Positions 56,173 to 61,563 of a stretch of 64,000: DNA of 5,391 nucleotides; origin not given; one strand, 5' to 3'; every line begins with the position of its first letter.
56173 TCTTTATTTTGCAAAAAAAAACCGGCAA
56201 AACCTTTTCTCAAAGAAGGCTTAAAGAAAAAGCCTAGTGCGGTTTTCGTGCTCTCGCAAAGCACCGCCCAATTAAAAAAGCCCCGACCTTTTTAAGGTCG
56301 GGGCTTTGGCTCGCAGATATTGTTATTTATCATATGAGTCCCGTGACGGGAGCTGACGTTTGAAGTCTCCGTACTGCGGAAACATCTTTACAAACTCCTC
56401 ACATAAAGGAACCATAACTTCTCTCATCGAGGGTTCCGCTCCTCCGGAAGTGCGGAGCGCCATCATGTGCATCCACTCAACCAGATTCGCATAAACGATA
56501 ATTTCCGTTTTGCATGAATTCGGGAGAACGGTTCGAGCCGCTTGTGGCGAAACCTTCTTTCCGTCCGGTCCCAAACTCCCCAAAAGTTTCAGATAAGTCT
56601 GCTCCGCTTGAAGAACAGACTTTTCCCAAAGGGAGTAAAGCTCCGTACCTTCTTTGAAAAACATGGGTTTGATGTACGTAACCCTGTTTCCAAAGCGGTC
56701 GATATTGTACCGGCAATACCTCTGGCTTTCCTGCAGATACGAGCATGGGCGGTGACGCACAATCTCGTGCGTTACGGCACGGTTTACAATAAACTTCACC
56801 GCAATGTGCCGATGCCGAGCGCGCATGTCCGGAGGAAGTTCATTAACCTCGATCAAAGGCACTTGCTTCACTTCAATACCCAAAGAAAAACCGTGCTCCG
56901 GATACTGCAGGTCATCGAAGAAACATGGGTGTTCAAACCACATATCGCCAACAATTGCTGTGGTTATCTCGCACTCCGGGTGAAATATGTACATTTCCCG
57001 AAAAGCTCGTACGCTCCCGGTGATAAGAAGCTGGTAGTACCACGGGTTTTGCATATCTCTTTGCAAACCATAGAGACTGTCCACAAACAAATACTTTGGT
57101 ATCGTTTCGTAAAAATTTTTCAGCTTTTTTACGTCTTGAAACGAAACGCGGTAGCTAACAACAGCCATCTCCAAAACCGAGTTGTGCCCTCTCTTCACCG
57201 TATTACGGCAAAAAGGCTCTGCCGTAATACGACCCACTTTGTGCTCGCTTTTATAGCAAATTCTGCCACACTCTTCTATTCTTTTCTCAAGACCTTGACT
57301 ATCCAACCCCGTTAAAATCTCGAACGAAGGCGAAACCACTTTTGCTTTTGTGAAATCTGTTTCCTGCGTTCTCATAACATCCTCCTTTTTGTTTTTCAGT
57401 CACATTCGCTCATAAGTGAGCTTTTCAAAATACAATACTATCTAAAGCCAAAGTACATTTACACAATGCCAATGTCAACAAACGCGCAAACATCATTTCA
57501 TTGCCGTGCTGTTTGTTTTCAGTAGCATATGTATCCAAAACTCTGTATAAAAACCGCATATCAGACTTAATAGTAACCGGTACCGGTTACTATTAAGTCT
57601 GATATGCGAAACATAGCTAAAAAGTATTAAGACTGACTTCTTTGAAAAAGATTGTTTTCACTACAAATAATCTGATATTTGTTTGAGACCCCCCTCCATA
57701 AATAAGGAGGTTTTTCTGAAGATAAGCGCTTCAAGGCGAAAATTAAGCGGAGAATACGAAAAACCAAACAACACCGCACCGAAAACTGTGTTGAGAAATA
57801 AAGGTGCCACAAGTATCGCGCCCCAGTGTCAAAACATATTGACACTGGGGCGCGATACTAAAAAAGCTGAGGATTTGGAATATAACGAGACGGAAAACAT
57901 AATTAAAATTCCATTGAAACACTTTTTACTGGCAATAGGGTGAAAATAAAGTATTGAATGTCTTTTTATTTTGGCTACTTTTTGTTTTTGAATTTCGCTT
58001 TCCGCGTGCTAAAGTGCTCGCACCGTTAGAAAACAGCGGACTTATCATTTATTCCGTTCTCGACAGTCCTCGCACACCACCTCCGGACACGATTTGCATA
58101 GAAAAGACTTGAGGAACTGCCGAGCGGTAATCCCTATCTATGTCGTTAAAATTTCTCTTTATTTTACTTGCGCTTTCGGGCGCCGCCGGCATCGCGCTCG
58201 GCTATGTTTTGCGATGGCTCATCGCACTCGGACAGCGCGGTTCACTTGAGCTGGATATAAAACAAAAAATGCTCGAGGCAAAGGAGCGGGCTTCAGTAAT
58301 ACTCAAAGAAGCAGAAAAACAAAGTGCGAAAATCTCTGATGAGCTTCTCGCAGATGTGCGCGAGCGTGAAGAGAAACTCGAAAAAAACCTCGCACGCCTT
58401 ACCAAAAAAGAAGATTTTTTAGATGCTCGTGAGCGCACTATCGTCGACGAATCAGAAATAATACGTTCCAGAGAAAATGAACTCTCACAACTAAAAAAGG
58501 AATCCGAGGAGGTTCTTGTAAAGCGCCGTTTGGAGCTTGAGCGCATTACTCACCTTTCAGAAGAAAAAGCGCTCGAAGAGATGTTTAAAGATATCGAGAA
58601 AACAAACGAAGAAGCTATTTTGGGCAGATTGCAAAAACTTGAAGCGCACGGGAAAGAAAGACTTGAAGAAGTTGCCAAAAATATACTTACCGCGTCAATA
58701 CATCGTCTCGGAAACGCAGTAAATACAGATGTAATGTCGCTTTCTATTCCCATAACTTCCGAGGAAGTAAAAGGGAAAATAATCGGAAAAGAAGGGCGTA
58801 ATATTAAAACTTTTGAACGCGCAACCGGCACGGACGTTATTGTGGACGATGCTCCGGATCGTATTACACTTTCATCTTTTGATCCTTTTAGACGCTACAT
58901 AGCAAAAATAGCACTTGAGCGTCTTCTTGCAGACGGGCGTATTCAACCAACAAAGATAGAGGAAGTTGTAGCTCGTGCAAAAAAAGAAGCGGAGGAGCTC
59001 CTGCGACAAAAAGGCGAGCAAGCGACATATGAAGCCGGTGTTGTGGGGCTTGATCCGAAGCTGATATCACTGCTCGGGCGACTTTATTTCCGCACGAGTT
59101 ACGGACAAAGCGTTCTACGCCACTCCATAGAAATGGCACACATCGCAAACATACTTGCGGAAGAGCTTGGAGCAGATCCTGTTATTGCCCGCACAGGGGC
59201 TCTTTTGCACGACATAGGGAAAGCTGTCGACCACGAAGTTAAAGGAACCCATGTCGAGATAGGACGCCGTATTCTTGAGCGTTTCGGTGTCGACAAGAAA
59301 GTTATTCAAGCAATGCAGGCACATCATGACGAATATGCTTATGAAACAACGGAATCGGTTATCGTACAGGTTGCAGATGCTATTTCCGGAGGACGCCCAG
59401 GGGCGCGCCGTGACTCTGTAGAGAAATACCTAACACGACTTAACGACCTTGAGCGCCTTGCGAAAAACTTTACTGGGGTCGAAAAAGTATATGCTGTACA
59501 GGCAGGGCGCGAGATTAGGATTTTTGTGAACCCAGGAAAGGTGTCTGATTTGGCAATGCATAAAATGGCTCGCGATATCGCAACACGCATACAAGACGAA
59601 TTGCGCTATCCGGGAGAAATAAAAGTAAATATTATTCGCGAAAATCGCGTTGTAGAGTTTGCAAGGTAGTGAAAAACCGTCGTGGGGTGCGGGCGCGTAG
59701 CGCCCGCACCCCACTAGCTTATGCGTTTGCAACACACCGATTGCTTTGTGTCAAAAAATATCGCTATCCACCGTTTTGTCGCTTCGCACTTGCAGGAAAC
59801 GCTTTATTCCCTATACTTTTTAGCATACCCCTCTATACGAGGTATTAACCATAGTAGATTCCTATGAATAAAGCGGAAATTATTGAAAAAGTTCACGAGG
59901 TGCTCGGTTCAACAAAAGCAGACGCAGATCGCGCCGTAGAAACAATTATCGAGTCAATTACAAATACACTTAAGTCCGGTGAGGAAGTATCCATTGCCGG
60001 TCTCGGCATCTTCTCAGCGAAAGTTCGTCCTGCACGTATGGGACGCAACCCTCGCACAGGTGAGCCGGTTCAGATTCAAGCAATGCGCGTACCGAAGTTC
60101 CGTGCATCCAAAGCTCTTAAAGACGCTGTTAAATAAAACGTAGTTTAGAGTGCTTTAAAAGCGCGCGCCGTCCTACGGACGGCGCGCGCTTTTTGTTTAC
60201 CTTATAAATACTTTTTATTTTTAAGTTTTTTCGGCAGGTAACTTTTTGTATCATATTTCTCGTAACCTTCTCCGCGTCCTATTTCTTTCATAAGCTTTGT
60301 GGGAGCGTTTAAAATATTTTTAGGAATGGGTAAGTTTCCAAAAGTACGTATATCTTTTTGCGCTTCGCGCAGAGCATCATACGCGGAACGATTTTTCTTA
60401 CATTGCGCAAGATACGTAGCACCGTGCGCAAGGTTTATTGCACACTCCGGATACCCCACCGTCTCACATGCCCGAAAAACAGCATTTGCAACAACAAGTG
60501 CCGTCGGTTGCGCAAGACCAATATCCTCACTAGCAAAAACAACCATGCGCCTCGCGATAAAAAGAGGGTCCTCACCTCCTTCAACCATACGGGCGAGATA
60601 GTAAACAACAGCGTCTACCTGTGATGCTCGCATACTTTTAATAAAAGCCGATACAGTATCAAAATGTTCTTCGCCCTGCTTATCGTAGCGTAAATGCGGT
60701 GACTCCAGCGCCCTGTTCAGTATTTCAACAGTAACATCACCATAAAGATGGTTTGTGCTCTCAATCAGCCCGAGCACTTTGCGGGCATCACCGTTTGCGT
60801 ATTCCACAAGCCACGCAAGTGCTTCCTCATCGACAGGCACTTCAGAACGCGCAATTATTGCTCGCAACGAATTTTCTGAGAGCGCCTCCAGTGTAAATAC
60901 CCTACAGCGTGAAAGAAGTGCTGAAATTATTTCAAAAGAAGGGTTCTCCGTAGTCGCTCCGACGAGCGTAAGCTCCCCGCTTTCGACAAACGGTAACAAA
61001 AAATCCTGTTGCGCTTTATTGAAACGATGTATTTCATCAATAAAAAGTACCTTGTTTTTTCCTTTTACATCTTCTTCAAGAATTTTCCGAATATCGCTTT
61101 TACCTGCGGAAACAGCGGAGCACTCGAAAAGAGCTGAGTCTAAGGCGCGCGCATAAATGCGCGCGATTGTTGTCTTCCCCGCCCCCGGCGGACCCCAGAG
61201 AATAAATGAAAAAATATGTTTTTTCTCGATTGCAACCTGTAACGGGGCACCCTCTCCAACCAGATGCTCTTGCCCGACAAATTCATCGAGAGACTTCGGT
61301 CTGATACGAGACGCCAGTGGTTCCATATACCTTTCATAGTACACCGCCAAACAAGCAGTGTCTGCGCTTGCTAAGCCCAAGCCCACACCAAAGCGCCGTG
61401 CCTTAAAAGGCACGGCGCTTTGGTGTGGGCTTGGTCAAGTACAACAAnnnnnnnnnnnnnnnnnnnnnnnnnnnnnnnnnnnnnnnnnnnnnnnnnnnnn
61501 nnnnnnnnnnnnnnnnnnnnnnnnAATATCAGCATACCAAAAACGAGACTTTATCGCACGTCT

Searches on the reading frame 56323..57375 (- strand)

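Call 11: search_protein_families(library=pfam, proteins=[window:56323-57375:-])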
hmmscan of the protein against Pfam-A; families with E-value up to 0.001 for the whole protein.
window:56323-57375:- (350 aa): 1 family
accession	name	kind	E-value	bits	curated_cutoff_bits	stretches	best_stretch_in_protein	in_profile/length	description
PF02511.20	Thy1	-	1.2e-37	130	24.8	2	189-334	57-191/191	Thymidylate synthase complementing protein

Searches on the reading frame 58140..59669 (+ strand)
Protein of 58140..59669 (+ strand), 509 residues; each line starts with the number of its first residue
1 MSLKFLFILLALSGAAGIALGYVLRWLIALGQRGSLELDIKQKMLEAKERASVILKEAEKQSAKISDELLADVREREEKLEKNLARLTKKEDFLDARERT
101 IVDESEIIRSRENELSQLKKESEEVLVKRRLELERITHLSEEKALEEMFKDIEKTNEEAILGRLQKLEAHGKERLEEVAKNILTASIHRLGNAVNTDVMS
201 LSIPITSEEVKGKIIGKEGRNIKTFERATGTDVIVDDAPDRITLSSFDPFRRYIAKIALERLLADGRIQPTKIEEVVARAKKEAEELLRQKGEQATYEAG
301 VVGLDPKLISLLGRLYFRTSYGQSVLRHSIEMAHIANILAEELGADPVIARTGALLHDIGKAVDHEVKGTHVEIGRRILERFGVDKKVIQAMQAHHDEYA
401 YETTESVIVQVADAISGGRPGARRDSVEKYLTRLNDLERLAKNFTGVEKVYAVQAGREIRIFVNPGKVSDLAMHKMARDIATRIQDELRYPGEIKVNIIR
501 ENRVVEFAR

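Call 10: search_protein_families(library=pfam, proteins=[window:58140-59669:+])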
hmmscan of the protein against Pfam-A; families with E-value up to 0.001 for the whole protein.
window:58140-59669:+ (509 aa): 4 families
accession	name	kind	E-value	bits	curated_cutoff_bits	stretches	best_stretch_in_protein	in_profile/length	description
PF01966.28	HD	-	7.5e-19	68.6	22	1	325-416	1-114/116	HD domain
PF12072.13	RNase_Y_N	-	1.3e-09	38.2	32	1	8-190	4-197/201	RNase Y N-terminal region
PF00013.35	KH_1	-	2.9e-06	27.4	21.5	1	209-248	9-53/66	KH domain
PF08668.18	HDOD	-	4.5e-06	26.7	22.9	0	324-363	94-134/196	HDOD domain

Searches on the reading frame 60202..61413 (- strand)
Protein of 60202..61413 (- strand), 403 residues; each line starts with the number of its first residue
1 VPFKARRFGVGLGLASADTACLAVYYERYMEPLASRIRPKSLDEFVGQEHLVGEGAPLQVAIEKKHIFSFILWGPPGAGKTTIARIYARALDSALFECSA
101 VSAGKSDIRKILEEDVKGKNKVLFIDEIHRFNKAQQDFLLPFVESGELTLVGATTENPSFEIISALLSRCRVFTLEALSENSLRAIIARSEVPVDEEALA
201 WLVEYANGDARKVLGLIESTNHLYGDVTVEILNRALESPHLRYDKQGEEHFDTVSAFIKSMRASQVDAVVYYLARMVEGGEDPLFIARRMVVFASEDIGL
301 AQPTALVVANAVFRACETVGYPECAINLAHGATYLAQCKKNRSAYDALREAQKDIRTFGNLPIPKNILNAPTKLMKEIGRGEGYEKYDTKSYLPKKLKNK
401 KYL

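Call 11: search_protein_families(library=pfam, proteins=[window:60202-61413:-])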
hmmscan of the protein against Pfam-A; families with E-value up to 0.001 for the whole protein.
window:60202-61413:- (403 aa): 13 families
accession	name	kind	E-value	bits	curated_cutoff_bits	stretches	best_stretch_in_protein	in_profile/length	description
PF12002.13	MgsA_C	-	5.8e-47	160.1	27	1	264-402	2-147/167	MgsA AAA+ ATPase C terminal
PF16193.11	AAA_assoc_2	-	1e-20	74.2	34.3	1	190-262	3-81/81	AAA C-terminal domain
PF05496.18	RuvB_N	-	1.5e-16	61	27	1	37-151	1-116/159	Holliday junction DNA helicase RuvB P-loop domain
PF00004.35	AAA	-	2.2e-16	60.9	21.2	1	71-172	2-125/131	ATPase family associated with various cellular activities (AAA)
PF07728.20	AAA_5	-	2.3e-07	31.4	22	1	70-156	2-103/139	AAA domain (dynein-related subfamily)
PF13401.12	AAA_22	-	6.7e-06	26.9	27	0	71-102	9-45/130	AAA domain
PF13173.12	AAA_14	-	9.5e-06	26.1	27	1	71-178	6-123/129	AAA domain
PF01078.27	Mg_chelatase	-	1.2e-05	25.3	20.3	0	57-88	14-43/207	Magnesium chelatase, subunit ChlI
PF13191.12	AAA_16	-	4.3e-05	24.5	32.6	0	69-94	26-51/167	AAA ATPase domain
PF20720.3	nSTAND3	-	4.9e-05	23.5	27.2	1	70-128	20-74/155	Novel STAND NTPase 3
PF00158.32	Sigma54_activat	-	6.2e-05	23.2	20.2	0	120-165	94-140/168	Sigma-54 interaction domain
PF07724.20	AAA_2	-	0.00016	22.2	27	0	66-149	2-105/166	AAA domain (Cdc48 subfamily)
PF14532.12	Sigma54_activ_2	-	0.00076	20.2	25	0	71-148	25-101/138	Sigma-54 interaction domain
